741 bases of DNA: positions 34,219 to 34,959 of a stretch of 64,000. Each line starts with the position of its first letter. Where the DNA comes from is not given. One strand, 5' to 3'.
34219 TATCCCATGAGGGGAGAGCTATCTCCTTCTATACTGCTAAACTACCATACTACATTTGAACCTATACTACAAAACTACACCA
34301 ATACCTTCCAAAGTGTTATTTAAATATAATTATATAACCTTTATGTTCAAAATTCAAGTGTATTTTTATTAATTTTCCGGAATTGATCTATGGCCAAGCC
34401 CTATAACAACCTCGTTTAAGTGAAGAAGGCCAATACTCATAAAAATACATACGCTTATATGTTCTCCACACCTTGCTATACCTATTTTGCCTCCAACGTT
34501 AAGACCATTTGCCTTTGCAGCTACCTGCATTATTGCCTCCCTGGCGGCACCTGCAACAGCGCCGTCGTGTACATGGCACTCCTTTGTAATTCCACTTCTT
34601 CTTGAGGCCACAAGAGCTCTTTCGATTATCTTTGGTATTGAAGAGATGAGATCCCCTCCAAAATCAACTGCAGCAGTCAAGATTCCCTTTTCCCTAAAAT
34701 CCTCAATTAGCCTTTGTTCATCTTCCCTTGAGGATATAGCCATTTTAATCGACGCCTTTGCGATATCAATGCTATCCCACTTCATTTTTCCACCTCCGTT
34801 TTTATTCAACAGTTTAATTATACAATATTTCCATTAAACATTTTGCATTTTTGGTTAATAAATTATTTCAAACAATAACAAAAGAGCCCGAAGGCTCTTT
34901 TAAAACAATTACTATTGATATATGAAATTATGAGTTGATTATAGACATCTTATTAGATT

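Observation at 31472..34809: HutP-like antiterminator with UAG-repeat terminator leader controlling an ABC importer instead of hut genes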

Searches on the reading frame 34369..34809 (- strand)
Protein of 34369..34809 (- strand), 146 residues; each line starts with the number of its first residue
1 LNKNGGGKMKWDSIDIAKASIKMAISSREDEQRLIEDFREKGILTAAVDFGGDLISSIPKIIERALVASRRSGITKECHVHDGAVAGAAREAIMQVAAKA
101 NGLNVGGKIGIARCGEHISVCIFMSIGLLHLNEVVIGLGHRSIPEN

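Call 4: search_protein_families(library=pfam, proteins=[window:34369-34809:-], max_evalue=0.01)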
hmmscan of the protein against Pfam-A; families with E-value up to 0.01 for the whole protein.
window:34369-34809:- (146 aa): 1 family
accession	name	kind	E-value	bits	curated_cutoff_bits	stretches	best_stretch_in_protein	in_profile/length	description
PF09021.16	HutP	-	6.8e-46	156.1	25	1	16-141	1-128/128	HutP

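Call 10: find_homologous_proteins(query=window:34369-34785:-, max_evalue=0.00001)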
Query window:34369-34785:- (138 aa): 5008 proteins with E <= 0.00001 among 5219 candidates; the best 120 are listed.
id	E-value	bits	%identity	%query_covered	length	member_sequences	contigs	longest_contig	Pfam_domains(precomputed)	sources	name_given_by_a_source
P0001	5.9e-82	290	100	100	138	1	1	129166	PF09021.17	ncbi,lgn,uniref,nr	ncbi:HutP family protein [Fonticella tunisiensis]|uniref:Hut operon positive regulatory protein n=1 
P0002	1.7e-81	289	99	100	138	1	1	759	PF09021.17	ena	-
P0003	7.1e-79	280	98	99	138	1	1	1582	PF09021.17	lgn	-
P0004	1.6e-71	256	88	99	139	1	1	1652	PF09021.17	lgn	-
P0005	4.9e-71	255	87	100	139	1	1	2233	PF09021.17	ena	-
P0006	6.1e-71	254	88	99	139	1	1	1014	PF09021.17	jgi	jgi:hypothetical protein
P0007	1.8e-69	250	85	100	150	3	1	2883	PF09021.17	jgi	jgi:hypothetical protein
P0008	6.6e-69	248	85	99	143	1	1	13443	PF09021.17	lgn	-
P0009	6.7e-69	248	85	99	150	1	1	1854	PF09021.17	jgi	jgi:hypothetical protein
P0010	1.8e-68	246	81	99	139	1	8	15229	PF09021.17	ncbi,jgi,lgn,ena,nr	ncbi:MAG TPA: hut operon positive regulator HutP [Clostridiaceae bacterium]|jgi:hypothetical protein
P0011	3.6e-67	242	84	99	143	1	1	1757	PF09021.17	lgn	-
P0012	4.4e-67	242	80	99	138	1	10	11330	PF09021.17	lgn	-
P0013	6.4e-67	241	83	99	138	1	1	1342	PF09021.17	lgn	-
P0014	6.4e-67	241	83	99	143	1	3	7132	PF09021.17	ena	-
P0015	7.4e-67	241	85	99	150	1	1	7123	PF09021.17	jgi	jgi:hypothetical protein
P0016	7.5e-67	241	80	99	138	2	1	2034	PF09021.17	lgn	-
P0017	9.1e-67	241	81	99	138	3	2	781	PF09021.17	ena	-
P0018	1.0e-66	241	83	99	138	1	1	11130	PF09021.17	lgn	-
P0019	1.7e-66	240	79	99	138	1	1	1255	PF09021.17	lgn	-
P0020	2.1e-66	240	84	99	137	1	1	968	PF09021.17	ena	-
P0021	2.6e-66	239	81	99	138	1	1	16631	PF09021.17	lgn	-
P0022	5.8e-66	238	80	99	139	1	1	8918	PF09021.17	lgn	-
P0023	8.4e-66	238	82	99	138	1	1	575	PF09021.17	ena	-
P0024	1.1e-65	237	82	99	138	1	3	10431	PF09021.17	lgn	-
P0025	3.6e-65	236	80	99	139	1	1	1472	PF09021.17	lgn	-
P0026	9.0e-65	234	79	99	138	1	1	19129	PF09021.17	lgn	-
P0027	1.2e-64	234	79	99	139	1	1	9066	PF09021.17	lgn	-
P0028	2.5e-64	233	79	99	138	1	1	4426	PF09021.17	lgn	-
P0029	3.4e-64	233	78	99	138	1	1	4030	PF09021.17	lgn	-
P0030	3.7e-64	232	80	99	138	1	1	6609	PF09021.17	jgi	jgi:hypothetical protein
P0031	4.6e-64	232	79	99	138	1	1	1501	PF09021.17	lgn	-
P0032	4.9e-64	232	80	99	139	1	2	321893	PF09021.17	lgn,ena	-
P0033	5.0e-64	232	81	99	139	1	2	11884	PF09021.17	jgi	-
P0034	5.1e-64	232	80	99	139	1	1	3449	PF09021.17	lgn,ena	-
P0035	6.3e-64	232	81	99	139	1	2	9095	PF09021.17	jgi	-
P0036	6.6e-64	232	81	99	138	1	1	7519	PF09021.17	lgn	-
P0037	7.5e-64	231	78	99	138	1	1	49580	PF09021.17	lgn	-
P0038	7.7e-64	231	81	99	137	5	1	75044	PF09021.17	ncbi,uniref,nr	ncbi:hypothetical protein CSC2_50410 [Clostridium zeae]|uniref:Hut operon positive regulatory protei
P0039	1.9e-63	230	79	99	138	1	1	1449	PF09021.17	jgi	jgi:hypothetical protein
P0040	2.1e-63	230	80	99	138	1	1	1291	PF09021.17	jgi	-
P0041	2.7e-63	230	76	99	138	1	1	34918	PF09021.17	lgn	-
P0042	3.1e-63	229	80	99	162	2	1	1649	PF09021.17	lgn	-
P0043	3.8e-63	229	74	99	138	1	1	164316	PF09021.17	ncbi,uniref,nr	ncbi:HutP family protein [Serpentinicella sp. ANB-PHB4]|uniref:HutP family protein n=1 Tax=Serpentin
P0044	4.3e-63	229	79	99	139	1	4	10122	PF09021.17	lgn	-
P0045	5.0e-63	229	77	99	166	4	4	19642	PF09021.17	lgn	-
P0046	5.5e-63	229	81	99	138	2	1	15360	PF09021.17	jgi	jgi:HutP.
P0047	7.6e-63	228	80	99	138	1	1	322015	PF09021.17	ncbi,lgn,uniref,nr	ncbi:HutP superfamily protein [Gottschalkia purinilytica]|uniref:Hut operon positive regulatory prot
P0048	7.7e-63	228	77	99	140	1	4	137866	PF09021.17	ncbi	-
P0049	1.1e-62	228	76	99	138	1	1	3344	PF09021.17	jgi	jgi:hypothetical protein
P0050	1.1e-62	228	78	99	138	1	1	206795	PF09021.17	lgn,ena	-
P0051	1.3e-62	227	77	99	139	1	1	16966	PF09021.17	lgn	-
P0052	1.4e-62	227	80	99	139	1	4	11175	PF09021.17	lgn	-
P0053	2.3e-62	227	76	99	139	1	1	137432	PF09021.17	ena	-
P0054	2.3e-62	227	79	99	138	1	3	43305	PF09021.17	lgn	-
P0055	2.9e-62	226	76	99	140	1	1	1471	PF09021.17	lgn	-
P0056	3.0e-62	226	80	99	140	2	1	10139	PF09021.17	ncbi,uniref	ncbi:HutP family protein [Dethiothermospora halolimnae]|uniref:HutP family protein n=1 Tax=Dethiothe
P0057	3.3e-62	226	77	99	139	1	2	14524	PF09021.17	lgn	-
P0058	3.7e-62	226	76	99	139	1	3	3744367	PF09021.17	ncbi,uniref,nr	ncbi:HutP family protein [Clostridium sp. MSJ-4]|uniref:Hut operon positive regulatory protein n=1 T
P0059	4.1e-62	226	77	99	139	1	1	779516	PF09021.17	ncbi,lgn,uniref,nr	ncbi:HutP family protein [Clostridium lundense]|uniref:HutP family protein n=1 Tax=Clostridium lunde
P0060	4.3e-62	226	78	98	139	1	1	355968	PF09021.17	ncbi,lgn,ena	-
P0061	4.6e-62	226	80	99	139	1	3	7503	PF09021.17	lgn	-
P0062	5.4e-62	225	75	100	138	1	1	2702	PF09021.17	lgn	-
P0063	8.3e-62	225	79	97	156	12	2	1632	PF09021.17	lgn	-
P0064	1.0e-61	225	77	99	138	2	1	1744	PF09021.17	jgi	jgi:hypothetical protein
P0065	1.5e-61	224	80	99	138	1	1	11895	PF09021.17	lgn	-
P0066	1.5e-61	224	78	99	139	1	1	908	PF09021.17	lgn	-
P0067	1.8e-61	224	76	99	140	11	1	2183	PF09021.17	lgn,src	-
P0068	1.8e-61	224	77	98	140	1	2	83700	PF09021.17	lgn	-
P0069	1.8e-61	224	74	99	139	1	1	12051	PF09021.17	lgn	-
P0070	1.9e-61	224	79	99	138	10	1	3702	PF09021.17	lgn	-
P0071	2.0e-61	224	77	98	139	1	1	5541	PF09021.17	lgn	-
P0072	2.5e-61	223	79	99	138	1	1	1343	PF09021.17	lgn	-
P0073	2.6e-61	223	76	99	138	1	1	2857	PF09021.17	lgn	-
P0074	2.8e-61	223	77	98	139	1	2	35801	PF09021.17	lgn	-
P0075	2.8e-61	223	77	99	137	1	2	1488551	PF09021.17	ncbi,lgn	-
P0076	3.0e-61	223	79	99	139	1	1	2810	PF09021.17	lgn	-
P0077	3.0e-61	223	76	99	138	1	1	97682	PF09021.17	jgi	jgi:hypothetical protein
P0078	3.5e-61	223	77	100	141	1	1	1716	PF09021.17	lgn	-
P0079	3.8e-61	223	78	99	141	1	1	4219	PF09021.17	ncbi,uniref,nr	ncbi:HutP family protein [Clostridium sp. ZS2-4]|uniref:HutP family protein n=1 Tax=Clostridium sp. 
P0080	4.8e-61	222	72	99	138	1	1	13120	PF09021.17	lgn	-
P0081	5.1e-61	222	74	100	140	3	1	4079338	PF09021.17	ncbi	ncbi:HutP family protein [Clostridiaceae bacterium 35-E11]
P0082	5.3e-61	222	77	99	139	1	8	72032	PF09021.17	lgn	-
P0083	6.2e-61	222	76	99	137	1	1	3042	PF09021.17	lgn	-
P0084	6.6e-61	222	78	99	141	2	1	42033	PF09021.17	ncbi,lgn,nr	ncbi:MAG: hut operon positive regulator HutP [Firmicutes bacterium]|nr:hut operon positive regulator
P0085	6.8e-61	222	77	99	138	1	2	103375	PF09021.17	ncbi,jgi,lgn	ncbi:HutP family protein [Clostridium sp. Marseille-QA1073]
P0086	7.6e-61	222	77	99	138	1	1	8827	PF09021.17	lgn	-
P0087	8.7e-61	222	76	100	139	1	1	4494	PF09021.17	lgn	-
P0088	8.9e-61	222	77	99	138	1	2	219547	PF09021.17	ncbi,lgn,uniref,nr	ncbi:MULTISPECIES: HutP family protein [unclassified Clostridium]|uniref:HutP family protein n=1 Tax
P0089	9.7e-61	221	76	98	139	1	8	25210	PF09021.17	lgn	-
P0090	1.0e-60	221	78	100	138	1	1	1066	PF09021.17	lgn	-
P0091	1.0e-60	221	78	99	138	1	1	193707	PF09021.17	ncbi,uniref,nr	ncbi:HutP family protein [Clostridium aestuarii]|uniref:Hut operon positive regulatory protein n=1 T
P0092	1.1e-60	221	78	99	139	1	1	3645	PF09021.17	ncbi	-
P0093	1.2e-60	221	77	99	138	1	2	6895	PF09021.17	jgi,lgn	jgi:hypothetical protein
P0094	1.2e-60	221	76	98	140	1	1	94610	PF09021.17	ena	-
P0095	1.3e-60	221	77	99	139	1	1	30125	PF09021.17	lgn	-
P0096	1.3e-60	221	76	99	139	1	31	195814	PF09021.17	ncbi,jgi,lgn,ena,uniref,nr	ncbi:hypothetical protein CLLI_12450 [Clostridium liquoris]|jgi:hypothetical protein|uniref:Hut oper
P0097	1.4e-60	221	78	99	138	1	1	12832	PF09021.17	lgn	-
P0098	1.6e-60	221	78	99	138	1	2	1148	PF09021.17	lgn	-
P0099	1.7e-60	221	78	99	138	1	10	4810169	PF09021.17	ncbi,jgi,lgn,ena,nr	ncbi:MAG TPA: hut operon positive regulator HutP [Clostridium sp.]|nr:hut operon positive regulator 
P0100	1.7e-60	221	78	99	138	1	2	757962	PF09021.17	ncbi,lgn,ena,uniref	ncbi:HutP family protein [Clostridium oceanicum]|uniref:Hut operon positive regulatory protein n=1 T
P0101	1.7e-60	221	78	99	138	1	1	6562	PF09021.17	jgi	jgi:hypothetical protein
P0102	1.9e-60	220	79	99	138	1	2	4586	PF09021.17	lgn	-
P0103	1.9e-60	220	78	99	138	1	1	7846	PF09021.17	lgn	-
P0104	2.0e-60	220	77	99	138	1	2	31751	PF09021.17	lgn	-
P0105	2.3e-60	220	77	99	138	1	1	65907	PF09021.17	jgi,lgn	-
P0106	2.8e-60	220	76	98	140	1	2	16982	PF09021.17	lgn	-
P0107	3.2e-60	220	77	99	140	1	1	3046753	PF09021.17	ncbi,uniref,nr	ncbi:hut operon positive regulator HutP [Crassaminicella thermophila]|uniref:Hut operon positive reg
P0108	3.2e-60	220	78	99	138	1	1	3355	PF09021.17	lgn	-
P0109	3.5e-60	220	74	99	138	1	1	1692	PF09021.17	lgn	-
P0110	3.5e-60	220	76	98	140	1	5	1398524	PF09021.17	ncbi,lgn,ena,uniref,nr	ncbi:HutP family protein [Desnuesiella massiliensis]|uniref:HutP family protein n=1 Tax=Desnuesiella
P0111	3.5e-60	220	78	99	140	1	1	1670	PF09021.17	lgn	-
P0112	3.6e-60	220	78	96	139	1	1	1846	PF09021.17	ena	-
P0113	4.1e-60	219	76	98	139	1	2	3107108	PF09021.17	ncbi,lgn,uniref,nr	ncbi:L-lactate dehydrogenase (FMN-dependent) and related alpha-hydroxy acid dehydrogenases [Clostrid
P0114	4.2e-60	219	79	99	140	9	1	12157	PF09021.17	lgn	-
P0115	4.5e-60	219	76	99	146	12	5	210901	PF09021.17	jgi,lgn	-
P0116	5.0e-60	219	77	99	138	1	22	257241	PF09021.17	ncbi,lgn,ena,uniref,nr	ncbi:MAG: HutP family protein [Clostridium argentinense]|uniref:Hut operon positive regulatory prote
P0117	5.1e-60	219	75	99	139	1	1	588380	PF09021.17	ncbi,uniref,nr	ncbi:HutP family protein [Clostridium rectalis]|uniref:HutP family protein n=1 Tax=Clostridium recta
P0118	5.9e-60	219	73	99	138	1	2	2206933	PF09021.17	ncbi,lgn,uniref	ncbi:HutP family protein [Clostridium malenominatum]|uniref:Hut operon positive regulatory protein n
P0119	6.3e-60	219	75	99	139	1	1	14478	PF09021.17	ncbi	-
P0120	6.3e-60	219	76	98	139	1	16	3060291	PF09021.17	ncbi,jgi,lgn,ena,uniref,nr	ncbi:HutP family protein [Clostridium algidicarnis]|uniref:Hut operon positive regulatory protein n=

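Call 12: search_solved_structures(query=window:34369-34785:-, show_alignments=3, max_evalue=0.01)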
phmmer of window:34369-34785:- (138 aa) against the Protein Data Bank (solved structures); distinct sequences matched with E-value up to 0.01: 1.
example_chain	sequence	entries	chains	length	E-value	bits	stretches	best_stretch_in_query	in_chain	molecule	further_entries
4wsl_A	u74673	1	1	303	4.4e-09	39.7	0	21-52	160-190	Pentatricopeptide repeat protein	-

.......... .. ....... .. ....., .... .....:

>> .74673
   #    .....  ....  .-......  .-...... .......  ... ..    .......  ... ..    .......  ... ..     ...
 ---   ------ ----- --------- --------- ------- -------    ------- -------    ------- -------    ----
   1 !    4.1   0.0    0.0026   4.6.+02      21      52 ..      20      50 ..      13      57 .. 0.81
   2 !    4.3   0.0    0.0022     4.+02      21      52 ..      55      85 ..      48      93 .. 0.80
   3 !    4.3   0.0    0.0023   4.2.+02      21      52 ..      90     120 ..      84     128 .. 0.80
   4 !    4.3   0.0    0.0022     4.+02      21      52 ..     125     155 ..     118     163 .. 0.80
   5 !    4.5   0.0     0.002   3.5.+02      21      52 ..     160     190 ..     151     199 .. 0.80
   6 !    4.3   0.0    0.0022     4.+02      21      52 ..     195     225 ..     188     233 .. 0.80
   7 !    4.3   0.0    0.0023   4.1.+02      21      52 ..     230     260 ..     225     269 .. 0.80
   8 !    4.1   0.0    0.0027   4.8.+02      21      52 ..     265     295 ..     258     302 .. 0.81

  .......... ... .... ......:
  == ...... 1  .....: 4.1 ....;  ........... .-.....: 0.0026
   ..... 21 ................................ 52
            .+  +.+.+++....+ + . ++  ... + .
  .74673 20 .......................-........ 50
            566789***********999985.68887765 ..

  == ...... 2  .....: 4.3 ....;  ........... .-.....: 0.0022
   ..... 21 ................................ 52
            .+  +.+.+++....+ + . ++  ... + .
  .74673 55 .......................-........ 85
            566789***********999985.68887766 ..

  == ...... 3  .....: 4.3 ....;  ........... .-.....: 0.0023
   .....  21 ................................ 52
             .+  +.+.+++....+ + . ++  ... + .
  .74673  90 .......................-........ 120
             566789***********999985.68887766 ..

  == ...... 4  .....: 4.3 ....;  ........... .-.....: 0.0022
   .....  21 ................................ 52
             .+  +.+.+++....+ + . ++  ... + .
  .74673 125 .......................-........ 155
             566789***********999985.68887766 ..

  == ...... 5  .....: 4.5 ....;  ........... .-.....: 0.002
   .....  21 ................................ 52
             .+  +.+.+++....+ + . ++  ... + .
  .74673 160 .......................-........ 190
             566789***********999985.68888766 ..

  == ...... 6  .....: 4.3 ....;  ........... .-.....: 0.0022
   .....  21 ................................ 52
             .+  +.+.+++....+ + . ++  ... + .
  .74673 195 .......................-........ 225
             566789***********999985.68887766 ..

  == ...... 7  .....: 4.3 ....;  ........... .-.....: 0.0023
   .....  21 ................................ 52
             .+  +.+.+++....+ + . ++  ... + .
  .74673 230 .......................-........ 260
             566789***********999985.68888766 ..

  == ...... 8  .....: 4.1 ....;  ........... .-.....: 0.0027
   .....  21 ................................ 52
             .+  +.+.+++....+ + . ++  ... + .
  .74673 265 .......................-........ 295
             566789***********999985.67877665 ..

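Call 22: find_related_loci(query=A2, collection=genome_contigs, flank=5000)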
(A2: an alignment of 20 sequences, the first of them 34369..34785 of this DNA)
Query A2 (138 aa) in genome_contigs; peptide patterns used: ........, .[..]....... (x = any residue, [..] = any of these).
599 stretches matched a pattern (row limit reached: there are more); 544 encode a relative of the query (tblastn E <= 1e-3); the best 80 are kept; 80 distinct loci.
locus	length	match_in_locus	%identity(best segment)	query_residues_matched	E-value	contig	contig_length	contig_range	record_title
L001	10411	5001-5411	81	1-137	8e-71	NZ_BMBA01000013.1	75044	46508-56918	Clostridium zeae strain CSC2 sequence13, whole genome shotgun sequence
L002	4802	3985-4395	81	1-137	1e-69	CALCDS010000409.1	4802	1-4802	MAG TPA_asm: uncultured Clostridiaceae bacterium isolate SRR1561995_bin.132_CONCOCT_v1.1_MAG genome assembly, contig: ER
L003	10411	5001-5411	81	1-137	2e-69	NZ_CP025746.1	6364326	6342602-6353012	Clostridium manihotivorum strain CT4 chromosome, complete genome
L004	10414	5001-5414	79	1-138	2e-69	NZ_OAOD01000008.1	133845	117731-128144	Clostridium peptidivorans isolate src2, whole genome shotgun sequence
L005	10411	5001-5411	77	1-137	2e-68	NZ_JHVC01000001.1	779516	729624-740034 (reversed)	Clostridium lundense DSM 17049 T514DRAFT_scaffold00001.1_C, whole genome shotgun sequence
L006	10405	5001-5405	78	3-137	3e-68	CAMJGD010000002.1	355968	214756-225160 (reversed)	MAG: uncultured Clostridiaceae bacterium isolate SRR12377477_bin.18_metawrap_v1.3_MAG genome assembly, contig: SRR123774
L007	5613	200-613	78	1-137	1e-67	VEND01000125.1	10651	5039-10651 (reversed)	MAG: Bacillota bacterium isolate MES16 c_000000000862, whole genome shotgun sequence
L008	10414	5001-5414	78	1-138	2e-67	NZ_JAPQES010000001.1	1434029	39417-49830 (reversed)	Clostridium ganghwense strain HY-42-06 spades_K_17_127_1, whole genome shotgun sequence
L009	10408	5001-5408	78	1-136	3e-67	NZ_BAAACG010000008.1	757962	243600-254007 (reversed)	Clostridium oceanicum strain JCM 1407 sequence08, whole genome shotgun sequence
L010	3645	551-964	78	1-137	5e-67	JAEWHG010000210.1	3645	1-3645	MAG: Bacillota bacterium isolate OH_PBlB_60 k127_794538, whole genome shotgun sequence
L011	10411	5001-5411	76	1-137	7e-67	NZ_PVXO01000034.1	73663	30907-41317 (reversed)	Clostridium liquoris strain DSM 100320 CLLI_contig000034, whole genome shotgun sequence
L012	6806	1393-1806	74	1-138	2e-66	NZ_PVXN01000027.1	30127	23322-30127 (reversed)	Clostridium thermopalmarium DSM 5974 CPAL_contig000027, whole genome shotgun sequence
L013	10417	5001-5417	74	1-138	1e-66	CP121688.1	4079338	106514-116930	Clostridiaceae bacterium 35-E11 chromosome, complete genome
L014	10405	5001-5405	76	2-136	3e-66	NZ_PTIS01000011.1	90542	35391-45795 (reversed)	Clostridium algidicarnis DSM 15099 Ga0131113_111, whole genome shotgun sequence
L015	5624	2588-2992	76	2-136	4e-66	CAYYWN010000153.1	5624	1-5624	MAG TPA_asm: uncultured Clostridium sp. isolate SRP302447_co2_233 genome assembly, contig: NODE_40908_length_5624_cov_3.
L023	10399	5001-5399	79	4-136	6e-65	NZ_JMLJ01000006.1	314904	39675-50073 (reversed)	Clostridium hydrogeniformans DSM 21757 BR69DRAFT_scaffold00004.4_C, whole genome shotgun sequence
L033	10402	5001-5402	72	3-136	1e-62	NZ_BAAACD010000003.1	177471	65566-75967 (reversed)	Clostridium cadaveris strain JCM 1392 sequence03, whole genome shotgun sequence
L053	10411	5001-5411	73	1-137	5e-59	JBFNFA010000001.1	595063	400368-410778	MAG: Clostridiaceae bacterium isolate AA2 NODE_2_length_595063_cov_194.861429, whole genome shotgun sequence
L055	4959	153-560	70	3-137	7e-59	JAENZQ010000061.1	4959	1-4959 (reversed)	MAG: Anaerovorax odorimutans isolate BM5_bin.11 BM5_bin11_NODE_2471_length_4959_cov_5.811990, whole genome shotgun seque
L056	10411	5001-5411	72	1-137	2e-58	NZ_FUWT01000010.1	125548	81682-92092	Clostridium tetani strain ATCC 19406, whole genome shotgun sequence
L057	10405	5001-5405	68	3-136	4e-58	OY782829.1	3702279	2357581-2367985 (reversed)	MAG: Anaerovoracaceae bacterium isolate 4d0eff97-7de3-49ad-953d-66426f0db4f8 genome assembly, chromosome: 1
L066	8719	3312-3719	63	1-136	3e-56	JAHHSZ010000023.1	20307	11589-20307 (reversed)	MAG: Fusobacterium sp. isolate MAG069 MAG069_23, whole genome shotgun sequence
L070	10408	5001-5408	67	3-137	7e-56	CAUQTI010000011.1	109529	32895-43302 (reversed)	MAG TPA_asm: uncultured Anaerovorax sp. isolate ERR9968825_bin.21_MetaWRAP_v1.3_MAG genome assembly, contig: ERZ21615665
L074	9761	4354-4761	63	1-136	3e-54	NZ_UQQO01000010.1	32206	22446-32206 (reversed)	Uncultured Fusobacterium sp. isolate UMGS539, whole genome shotgun sequence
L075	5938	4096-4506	63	2-137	4e-54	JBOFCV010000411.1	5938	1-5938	MAG: Turicibacter sp. isolate WFFMC_MAG_167 k139_6440816_flag=1_multi=3.3373_len=5938, whole genome shotgun sequence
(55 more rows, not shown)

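Call 32: search_protein_families(library=ncbifam, proteins=[window:34369-34785:-], max_evalue=0.001)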
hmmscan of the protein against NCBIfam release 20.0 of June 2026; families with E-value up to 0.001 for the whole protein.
window:34369-34785:- (138 aa): 0 families

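Call 42: predict_structure(alignment_id=A2)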
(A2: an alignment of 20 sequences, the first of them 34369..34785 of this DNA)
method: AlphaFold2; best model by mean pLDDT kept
length: 138 residues; sequences in the alignment: 20
mean_pLDDT: 91.3   pTM: 0.87
mean pLDDT of the five models: 91.3, 89.8, 89.8, 88.2, 87.3
residues with pLDDT >= 90: 98; 70-90: 37; 50-70: 3; < 50: 0
segments of 3 or more residues with pLDDT < 50: none
pLDDT, mean of each block of 10 residues (from residue 1): 88 96 95 95 89 96 90 94 93 85 95 90 86 85
secondary structure, 60 per line:
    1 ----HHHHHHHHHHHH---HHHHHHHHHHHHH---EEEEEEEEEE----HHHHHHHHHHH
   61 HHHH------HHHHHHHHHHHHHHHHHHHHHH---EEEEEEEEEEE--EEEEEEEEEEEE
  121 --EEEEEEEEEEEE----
elements in order: H5-16 H20-32 E36-45 H50-64 H71-92 E96-106 E109-120 E123-134

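Call 45: fold_search(model_id=the predicted structure, library=pdb)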
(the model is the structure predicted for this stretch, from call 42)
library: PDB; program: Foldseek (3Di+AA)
matches with E <= 10: 472; with E <= 0.001: 11
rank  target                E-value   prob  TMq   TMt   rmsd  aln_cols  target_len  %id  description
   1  1vea_B                2.5e-09  1.00  0.79  0.76   2.3       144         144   21  Crystal Structure of HutP, an RNA binding antitermination protein (released 2004-07-20)
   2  1wpv_A                1.4e-08  1.00  0.75  0.70   3.1       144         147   22  Crystal Structure of Activated Binary complex of HutP, an RNA binding anti-termination protein (released 2005-03-15)
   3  1wmq_B                4.0e-08  1.00  0.74  0.72   2.9       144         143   20  Structure of the HutP antitermination complex bound to a single stranded region of hut mRNA (released 2005-03-15)
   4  1wmq_A                5.6e-08  1.00  0.74  0.71   2.9       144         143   20  Structure of the HutP antitermination complex bound to a single stranded region of hut mRNA (released 2005-03-15)
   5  4ok9_A                6.0e-08  1.00  0.78  0.74   3.2       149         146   19  Crystal structure of the single-stranded RNA binding protein HutP from Geobacillus thermodenitrificans (released 2014-03-19)
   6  1wrn_A                7.4e-08  1.00  0.73  0.69   3.6       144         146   21  Metal Ion dependency of the antiterminator protein, HutP, for binding to the terminator region of hut mRNA- A structur (released 2005-08-30)
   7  4h4l_B                1.1e-07  1.00  0.73  0.71   3.0       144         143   20  Crystal Structure of ternary complex of HutP(HutP-L-His-Zn) (released 2013-09-04)
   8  1vea_A                1.7e-07  1.00  0.76  0.73   2.9       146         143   20  Crystal Structure of HutP, an RNA binding antitermination protein (released 2004-07-20)
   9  4h4l_C                1.4e-06  1.00  0.71  0.71   3.1       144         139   19  Crystal Structure of ternary complex of HutP(HutP-L-His-Zn) (released 2013-09-04)
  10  4h4l_I                1.5e-06  1.00  0.70  0.69   3.4       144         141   20  Crystal Structure of ternary complex of HutP(HutP-L-His-Zn) (released 2013-09-04)
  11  4h4l_D                4.3e-05  1.00  0.73  0.71   3.4       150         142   19  Crystal Structure of ternary complex of HutP(HutP-L-His-Zn) (released 2013-09-04)
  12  6m37_A                7.8e-03  0.91  0.36  0.42   6.4       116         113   11  The crystal structure of B. subtilis RsbV/RsbW complex in the hexagonal crystal form (released 2020-07-15)
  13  1l0o_A                9.5e-03  0.99  0.50  0.49   6.1       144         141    6  Crystal Structure of the Bacillus stearothermophilus Anti-Sigma Factor SpoIIAB with the Sporulation Sigma Factor Sigma (released 2002-04-03)
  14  6m37_C                1.2e-02  0.90  0.37  0.43   8.1       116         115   15  The crystal structure of B. subtilis RsbV/RsbW complex in the hexagonal crystal form (released 2020-07-15)
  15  1th8_A                2.1e-02  0.98  0.48  0.50   5.9       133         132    5  Crystal Structures of the ADP and ATP bound forms of the Bacillus Anti-sigma factor SpoIIAB in complex with the Anti-a (released 2004-06-15)
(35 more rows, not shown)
